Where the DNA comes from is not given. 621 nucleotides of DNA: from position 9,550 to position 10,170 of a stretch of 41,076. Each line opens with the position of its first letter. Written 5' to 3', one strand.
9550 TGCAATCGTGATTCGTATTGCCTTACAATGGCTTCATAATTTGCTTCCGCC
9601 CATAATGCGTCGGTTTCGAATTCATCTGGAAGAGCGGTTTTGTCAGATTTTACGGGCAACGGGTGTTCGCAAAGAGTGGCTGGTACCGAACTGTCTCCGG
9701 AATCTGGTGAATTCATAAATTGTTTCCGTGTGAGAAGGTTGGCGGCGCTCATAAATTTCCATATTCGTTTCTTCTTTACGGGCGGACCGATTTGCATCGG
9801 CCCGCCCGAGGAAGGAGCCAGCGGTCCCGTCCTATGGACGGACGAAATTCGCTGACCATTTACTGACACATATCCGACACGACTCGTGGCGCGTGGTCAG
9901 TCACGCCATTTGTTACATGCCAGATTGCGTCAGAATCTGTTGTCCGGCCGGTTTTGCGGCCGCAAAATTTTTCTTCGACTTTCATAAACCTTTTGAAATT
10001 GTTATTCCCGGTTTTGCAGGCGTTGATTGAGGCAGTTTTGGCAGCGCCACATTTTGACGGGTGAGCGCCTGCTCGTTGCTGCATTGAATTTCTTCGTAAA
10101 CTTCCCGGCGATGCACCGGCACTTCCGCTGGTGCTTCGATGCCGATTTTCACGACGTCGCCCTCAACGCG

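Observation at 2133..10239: A methyltransferase-methyltransferase-megaglycosyltransferase operon occupies the slot where flagellin follows fliW-csrA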

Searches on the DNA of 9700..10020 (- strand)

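Call 23: search_rna_families(source=window, start=9700, end=10020, threshold=evalue, max_evalue=10, show_alignments=2)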
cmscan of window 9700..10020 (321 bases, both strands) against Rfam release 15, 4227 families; matches with E-value up to 10: 3.
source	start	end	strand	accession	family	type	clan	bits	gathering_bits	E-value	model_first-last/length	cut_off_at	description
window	9778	9811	-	RF02472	Gl_RNase_MRP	Gene; ribozyme;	-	16.9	60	0.061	81-114/189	no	Giardia RNase MRP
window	9766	9819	-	RF03660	mir-4018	Gene; miRNA;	-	15.5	66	2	1-54/54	no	mir-4018 microRNA precursor family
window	9945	9962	-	RF01394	isrK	Gene; sRNA;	-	13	50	1.7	2-19/77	no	isrK Hfq binding RNA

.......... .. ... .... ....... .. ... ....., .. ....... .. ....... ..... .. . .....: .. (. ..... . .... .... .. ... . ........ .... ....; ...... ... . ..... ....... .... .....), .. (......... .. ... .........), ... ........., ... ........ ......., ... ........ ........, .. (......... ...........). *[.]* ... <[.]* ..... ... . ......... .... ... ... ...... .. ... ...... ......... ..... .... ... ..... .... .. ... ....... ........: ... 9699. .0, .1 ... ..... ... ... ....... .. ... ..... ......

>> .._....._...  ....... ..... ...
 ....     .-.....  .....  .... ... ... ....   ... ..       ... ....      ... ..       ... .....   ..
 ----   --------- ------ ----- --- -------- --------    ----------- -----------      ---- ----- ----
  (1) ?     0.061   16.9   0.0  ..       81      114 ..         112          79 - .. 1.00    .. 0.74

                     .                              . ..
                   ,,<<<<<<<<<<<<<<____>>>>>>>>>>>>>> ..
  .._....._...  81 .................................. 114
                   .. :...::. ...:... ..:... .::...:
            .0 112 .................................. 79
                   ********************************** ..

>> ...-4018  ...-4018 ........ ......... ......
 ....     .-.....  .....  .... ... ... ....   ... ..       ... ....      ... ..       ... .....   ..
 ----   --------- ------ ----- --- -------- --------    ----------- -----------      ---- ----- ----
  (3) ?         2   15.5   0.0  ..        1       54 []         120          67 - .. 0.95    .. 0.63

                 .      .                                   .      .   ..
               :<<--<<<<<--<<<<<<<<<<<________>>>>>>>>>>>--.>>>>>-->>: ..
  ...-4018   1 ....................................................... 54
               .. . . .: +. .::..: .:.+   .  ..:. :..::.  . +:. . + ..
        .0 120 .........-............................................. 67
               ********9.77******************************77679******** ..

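Call 29: build_rna_model(alignment_id=A4)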
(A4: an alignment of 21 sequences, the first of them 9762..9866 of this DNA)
Model R1 built from alignment A4 (21 sequences, 133 columns); structure: RNAalifold consensus.
model positions 106; base pairs 21; branch points 1; effective number of sequences 2.27; information 0.59 bits per position. Calibrated on 0.2 Mb of random sequence (short: E-values are rough).
structure used (alignment columns):
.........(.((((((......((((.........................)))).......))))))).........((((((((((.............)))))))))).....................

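Call 30: search_with_rna_model(model_id=R1, sources=[window, L004, L005, L006, L007, L008, L009, L010, L011, L012, L013, L014, L015, L016, L017, L018, L019, L020, L021, L022, L023, L024, L025, L026, L027, L028, L029, L030, L031, L032, L033, L034, L035, L036, L037, L038, L039, L040, L041, L042, L043, L044, L045, L046, L047, L048, L049, L050, L051, L052, L053, L054, L055, L056, L057, L058, L059, L060, L061, L062, L063, L064, L065, L066, L067, L068, L069, L070, L071, L072, L073, L074, L075, L076, L077, L078, L079, L080, L081, L082, L083], max_evalue=1, make_alignment=true)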
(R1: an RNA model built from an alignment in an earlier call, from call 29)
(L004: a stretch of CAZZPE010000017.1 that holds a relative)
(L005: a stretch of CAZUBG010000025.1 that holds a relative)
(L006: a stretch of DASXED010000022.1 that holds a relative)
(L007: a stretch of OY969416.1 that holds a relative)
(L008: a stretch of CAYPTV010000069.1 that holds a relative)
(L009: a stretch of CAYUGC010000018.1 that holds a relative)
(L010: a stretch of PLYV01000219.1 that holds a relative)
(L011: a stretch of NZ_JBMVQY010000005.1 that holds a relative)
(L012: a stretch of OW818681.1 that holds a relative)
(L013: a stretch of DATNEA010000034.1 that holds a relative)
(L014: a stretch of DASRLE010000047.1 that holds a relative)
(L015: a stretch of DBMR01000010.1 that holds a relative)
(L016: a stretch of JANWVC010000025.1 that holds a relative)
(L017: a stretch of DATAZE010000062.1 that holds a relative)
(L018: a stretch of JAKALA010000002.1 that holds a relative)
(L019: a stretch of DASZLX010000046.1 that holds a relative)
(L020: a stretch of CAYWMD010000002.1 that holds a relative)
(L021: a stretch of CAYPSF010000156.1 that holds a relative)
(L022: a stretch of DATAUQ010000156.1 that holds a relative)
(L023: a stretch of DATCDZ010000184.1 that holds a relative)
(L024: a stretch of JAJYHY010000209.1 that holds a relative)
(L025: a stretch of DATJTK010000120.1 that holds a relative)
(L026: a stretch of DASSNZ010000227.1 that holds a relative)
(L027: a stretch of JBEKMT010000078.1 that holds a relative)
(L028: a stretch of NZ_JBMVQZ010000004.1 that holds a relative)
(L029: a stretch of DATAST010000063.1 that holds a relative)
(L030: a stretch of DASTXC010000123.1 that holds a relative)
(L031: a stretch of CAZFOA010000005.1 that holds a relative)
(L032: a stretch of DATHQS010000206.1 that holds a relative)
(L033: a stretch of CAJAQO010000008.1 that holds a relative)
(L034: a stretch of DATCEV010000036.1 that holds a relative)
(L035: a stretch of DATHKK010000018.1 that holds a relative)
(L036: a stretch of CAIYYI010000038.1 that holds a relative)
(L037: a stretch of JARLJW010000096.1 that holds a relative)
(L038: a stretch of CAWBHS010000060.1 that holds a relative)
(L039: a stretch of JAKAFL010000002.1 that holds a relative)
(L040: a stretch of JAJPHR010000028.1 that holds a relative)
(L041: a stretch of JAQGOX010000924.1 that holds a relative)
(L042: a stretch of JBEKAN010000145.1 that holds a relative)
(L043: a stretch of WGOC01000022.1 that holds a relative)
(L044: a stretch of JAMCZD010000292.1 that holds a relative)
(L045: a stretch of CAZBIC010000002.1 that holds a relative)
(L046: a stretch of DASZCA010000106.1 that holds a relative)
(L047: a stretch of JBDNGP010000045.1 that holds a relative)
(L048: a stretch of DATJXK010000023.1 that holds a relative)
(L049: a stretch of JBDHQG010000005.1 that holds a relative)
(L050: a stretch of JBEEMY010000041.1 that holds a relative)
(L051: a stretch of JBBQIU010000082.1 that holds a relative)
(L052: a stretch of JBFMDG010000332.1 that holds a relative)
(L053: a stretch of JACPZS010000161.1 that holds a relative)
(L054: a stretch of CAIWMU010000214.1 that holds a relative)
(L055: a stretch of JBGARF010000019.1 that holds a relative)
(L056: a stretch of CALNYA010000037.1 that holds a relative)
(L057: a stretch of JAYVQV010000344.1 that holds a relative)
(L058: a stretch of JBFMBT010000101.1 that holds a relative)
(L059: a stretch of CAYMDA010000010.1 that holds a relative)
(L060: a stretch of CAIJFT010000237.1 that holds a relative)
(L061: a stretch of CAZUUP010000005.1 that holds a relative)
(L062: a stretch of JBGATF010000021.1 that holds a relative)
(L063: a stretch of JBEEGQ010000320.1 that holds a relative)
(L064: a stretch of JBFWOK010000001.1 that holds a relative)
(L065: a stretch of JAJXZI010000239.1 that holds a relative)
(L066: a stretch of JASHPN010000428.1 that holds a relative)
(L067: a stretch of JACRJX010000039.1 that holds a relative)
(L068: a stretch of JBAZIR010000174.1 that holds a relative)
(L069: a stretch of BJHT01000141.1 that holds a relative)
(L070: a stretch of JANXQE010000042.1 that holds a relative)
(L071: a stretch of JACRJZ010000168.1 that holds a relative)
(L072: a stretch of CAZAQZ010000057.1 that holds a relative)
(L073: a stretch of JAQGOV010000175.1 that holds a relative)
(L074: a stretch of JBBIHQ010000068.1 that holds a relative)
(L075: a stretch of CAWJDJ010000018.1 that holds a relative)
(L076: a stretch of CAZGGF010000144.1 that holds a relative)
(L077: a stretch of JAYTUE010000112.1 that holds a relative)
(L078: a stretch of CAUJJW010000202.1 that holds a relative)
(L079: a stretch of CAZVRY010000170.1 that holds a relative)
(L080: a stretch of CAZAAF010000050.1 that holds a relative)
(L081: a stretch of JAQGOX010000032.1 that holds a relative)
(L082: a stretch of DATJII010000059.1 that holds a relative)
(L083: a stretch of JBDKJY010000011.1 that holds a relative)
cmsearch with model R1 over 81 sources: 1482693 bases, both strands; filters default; matches with E-value up to 1: 39.
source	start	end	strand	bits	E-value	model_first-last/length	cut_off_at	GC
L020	3961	4067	+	99.7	2e-21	1-106/106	no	0.61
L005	7672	7778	+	99.3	2.6e-21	1-106/106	no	0.59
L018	2879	2984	+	98.8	3.5e-21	1-106/106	no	0.61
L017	7699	7801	+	97.2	8.5e-21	1-106/106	no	0.6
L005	8145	8251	+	96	1.7e-20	1-106/106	no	0.67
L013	7225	7324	+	93.6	6.3e-20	1-106/106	no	0.57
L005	7948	8054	+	92.6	1.1e-19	1-106/106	no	0.62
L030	4965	5066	+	89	8.5e-19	1-106/106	no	0.62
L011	6539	6647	+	88.9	8.7e-19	1-106/106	no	0.64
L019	5788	5888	+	87.4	2e-18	1-106/106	no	0.6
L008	3421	3521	+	86.2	3.9e-18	1-106/106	no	0.58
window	9762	9862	-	86.1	4.1e-18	1-106/106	no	0.56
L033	42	150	+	84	1.4e-17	1-106/106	no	0.59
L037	1763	1868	+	83.2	2.2e-17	1-106/106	no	0.62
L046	5080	5184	+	82.7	2.9e-17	1-106/106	no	0.59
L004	4719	4819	+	82.3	3.5e-17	1-106/106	no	0.61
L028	6362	6470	+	82.2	3.8e-17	1-106/106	no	0.72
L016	6447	6554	+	81.6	5.2e-17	1-106/106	no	0.69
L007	7215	7318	+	81.4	5.8e-17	1-106/106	no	0.54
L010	796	912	+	76.1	1.2e-15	1-106/106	no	0.5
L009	7081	7197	+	72.8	7.3e-15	1-106/106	no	0.5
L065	1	68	+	56.6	6.6e-11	33-106/106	5'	0.69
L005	8205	8235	-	26.2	0.0017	59-89/106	no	0.87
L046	5140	5168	-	23.5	0.0077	59-89/106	no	0.76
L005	8008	8038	-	22.3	0.015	59-89/106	no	0.81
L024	3272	3373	+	21.5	0.024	1-106/106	no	0.64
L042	6227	6287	+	20.8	0.035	1-106/106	no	0.67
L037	1823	1852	-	20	0.054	59-89/106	no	0.8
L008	3475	3504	-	19.8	0.064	60-89/106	no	0.77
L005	7732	7762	-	19.6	0.069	59-89/106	no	0.77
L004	4773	4802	-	18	0.17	60-89/106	no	0.83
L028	6421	6454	-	17.8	0.19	59-89/106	no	0.85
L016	6505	6538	-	17.8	0.19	59-89/106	no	0.79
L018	2939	2968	-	17.3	0.26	59-89/106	no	0.83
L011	6598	6631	-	17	0.29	59-89/106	no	0.74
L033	103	134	-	16.4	0.42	59-89/106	no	0.78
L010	864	896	-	16.4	0.42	59-89/106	no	0.79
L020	4021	4051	-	15.7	0.6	59-89/106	no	0.77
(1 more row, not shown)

Alignment A5: 39 matches aligned to the model, 126 columns, each read 5' to 3' on its own strand. Consensus structure (alignment columns), stored with it:
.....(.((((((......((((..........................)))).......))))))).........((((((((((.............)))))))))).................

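Call 32: search_with_rna_model(model_id=R1, sources=[L084, L085, L086, L087, L088, L089, L090, L091, L092, L093, L094, L095, L096, L097, L098, L099, L100, L101, L102, L103, L104, L105, L106, L107, L108, L109, L110, L111, L112, L113, L114, L115, L116, L117, L118, L119, L120, L121, L122, L123, L124, L125, L126, L127, L128, L129, L130, L131, L132, L133, L134, L135, L136, L137, L138, L139, L140, L141, L142, L143, L144, L145, L146, L147, L148, L149, L150, L151, L152, L153, L154, L155, L156, L157, L158, L159, L160, L161, L162, L163], max_evalue=0.0001, make_alignment=true)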
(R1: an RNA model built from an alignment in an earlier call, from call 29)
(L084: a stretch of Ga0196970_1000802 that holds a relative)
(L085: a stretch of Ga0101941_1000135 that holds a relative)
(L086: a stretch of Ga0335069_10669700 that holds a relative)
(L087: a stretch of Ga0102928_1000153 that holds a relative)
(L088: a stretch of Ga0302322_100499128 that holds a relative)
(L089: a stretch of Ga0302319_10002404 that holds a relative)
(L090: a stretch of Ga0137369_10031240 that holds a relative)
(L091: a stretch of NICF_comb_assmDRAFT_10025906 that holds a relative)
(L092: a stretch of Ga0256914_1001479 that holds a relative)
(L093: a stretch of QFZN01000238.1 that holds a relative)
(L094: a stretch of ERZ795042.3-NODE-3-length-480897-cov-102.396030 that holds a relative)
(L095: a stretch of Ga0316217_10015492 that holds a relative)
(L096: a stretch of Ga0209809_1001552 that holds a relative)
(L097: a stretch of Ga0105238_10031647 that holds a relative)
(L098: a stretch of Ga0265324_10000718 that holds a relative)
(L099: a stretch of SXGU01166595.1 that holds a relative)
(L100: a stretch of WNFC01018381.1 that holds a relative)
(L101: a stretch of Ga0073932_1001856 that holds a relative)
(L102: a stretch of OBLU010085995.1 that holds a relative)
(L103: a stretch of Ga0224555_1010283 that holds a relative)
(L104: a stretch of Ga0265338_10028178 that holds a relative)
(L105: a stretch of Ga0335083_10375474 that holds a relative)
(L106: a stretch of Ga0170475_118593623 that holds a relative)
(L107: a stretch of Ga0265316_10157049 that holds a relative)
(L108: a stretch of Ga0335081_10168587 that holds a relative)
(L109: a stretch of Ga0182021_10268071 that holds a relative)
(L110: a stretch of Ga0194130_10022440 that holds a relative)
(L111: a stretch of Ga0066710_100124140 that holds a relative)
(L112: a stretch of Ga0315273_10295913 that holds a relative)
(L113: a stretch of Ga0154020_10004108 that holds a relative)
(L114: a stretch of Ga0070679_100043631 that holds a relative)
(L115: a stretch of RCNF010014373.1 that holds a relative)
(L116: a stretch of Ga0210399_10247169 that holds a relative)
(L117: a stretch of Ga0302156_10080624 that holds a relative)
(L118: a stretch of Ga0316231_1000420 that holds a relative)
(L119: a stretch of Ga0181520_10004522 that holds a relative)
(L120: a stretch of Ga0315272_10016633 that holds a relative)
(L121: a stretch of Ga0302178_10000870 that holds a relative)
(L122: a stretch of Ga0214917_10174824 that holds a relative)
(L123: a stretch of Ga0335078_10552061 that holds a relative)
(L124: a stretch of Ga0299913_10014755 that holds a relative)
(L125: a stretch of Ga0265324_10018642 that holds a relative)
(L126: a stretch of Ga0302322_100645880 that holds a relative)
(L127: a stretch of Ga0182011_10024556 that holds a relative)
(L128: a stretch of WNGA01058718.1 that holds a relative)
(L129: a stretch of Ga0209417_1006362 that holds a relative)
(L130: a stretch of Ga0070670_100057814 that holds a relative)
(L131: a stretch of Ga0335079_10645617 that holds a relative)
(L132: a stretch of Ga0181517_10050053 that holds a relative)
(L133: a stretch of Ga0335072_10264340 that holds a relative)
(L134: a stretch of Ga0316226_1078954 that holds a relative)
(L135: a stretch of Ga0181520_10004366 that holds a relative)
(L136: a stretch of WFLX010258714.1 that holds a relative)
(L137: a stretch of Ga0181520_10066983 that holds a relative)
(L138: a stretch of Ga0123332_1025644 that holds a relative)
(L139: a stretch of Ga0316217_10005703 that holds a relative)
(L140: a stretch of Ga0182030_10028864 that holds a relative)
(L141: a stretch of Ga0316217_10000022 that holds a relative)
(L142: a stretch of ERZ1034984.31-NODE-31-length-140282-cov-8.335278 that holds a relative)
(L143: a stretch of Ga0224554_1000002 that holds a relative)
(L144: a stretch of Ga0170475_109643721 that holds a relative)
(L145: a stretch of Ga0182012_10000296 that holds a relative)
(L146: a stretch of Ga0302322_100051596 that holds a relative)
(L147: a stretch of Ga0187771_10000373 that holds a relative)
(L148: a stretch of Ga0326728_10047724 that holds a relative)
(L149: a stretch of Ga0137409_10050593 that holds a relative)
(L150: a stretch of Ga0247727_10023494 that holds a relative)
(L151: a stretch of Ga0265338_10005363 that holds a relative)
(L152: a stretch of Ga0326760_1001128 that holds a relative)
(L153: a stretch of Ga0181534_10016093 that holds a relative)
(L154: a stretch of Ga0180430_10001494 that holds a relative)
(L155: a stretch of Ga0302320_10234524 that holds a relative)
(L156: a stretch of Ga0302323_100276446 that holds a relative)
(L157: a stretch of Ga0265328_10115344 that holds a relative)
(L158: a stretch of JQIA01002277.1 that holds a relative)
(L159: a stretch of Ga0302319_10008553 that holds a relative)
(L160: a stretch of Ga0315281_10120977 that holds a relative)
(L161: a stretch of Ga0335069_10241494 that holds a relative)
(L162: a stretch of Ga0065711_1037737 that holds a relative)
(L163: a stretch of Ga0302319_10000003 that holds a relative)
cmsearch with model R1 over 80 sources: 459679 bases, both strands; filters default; matches with E-value up to 0.0001: 49.
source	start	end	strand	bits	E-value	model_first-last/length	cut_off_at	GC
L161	1985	2092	-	102.4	1.4e-22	1-106/106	no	0.59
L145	9518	9624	+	100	5.3e-22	1-106/106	no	0.62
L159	12409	12512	-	99.6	6.8e-22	1-106/106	no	0.55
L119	5221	5327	+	99.3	8e-22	1-106/106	no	0.59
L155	1775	1881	-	99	9.5e-22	1-106/106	no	0.63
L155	1925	2033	-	98.9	1e-21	1-106/106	no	0.57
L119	5694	5800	+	96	5.2e-21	1-106/106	no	0.67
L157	480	586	-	93.6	1.9e-20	1-106/106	no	0.55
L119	5497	5603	+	92.6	3.4e-20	1-106/106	no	0.62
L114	2640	2739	-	90.2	1.3e-19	1-106/106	no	0.58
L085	6282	6390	-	88.9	2.7e-19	1-106/106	no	0.64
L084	520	625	-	88.6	3.3e-19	1-106/106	no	0.6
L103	1063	1163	-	88.3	3.9e-19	1-106/106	no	0.61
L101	1039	1142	+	86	1.4e-18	1-106/106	no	0.73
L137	1578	1678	-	85.4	1.9e-18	1-106/106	no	0.57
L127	2545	2645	+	85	2.4e-18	1-106/106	no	0.61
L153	1336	1437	+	83.8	4.9e-18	1-106/106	no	0.55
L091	1167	1275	-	83.6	5.4e-18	1-106/106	no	0.71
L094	8594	8702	+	83.6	5.4e-18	1-106/106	no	0.71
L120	914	1018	+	83.4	5.8e-18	1-106/106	no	0.58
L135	776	878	+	82.9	7.8e-18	1-106/106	no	0.65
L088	762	868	+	82.5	1e-17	1-106/106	no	0.6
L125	1759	1863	+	82.3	1.1e-17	1-106/106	no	0.58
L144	234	335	-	81.5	1.8e-17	1-106/106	no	0.61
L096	3207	3315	-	81.3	1.9e-17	1-106/106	no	0.69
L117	293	395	-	80.3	3.4e-17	1-106/106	no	0.62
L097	2409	2512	+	79.8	4.5e-17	1-106/106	no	0.57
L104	3056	3157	+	79.6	5.1e-17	1-106/106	no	0.59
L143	1447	1547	-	79.1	6.8e-17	1-106/106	no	0.62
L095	1516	1618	-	78.9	7.4e-17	1-106/106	no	0.62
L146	2548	2651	+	78.7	8.4e-17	1-106/106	no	0.66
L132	957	1061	-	78.7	8.4e-17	1-106/106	no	0.61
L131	56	157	-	78.6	8.6e-17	1-106/106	no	0.59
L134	669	785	-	78.2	1.1e-16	1-106/106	no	0.47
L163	650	751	-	77.8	1.4e-16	1-106/106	no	0.57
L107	968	1069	+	76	3.7e-16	1-106/106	no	0.6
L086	517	632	+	75.4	5.3e-16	1-106/106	no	0.55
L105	409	524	+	75.4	5.3e-16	1-106/106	no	0.55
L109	555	656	+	75.1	6.2e-16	1-106/106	no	0.63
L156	1350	1460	+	75.1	6.2e-16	1-106/106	no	0.6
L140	6408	6510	+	74.4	9.3e-16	1-106/106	no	0.62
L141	11137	11253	-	74.1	1.1e-15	1-106/106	no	0.5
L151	2602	2701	+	72.8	2.2e-15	1-106/106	no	0.55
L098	1845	1961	+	72.8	2.3e-15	1-106/106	no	0.5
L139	6247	6350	+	72.7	2.4e-15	1-106/106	no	0.67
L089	6307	6408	+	72.5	2.7e-15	1-106/106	no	0.59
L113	254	364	+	71.5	4.7e-15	1-106/106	no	0.65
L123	755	855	-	66.9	6.1e-14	1-106/106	no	0.63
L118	737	853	+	64.6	2.3e-13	1-106/106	no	0.56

Alignment A6: 49 matches aligned to the model, 138 columns, each read 5' to 3' on its own strand. Consensus structure (alignment columns), stored with it:
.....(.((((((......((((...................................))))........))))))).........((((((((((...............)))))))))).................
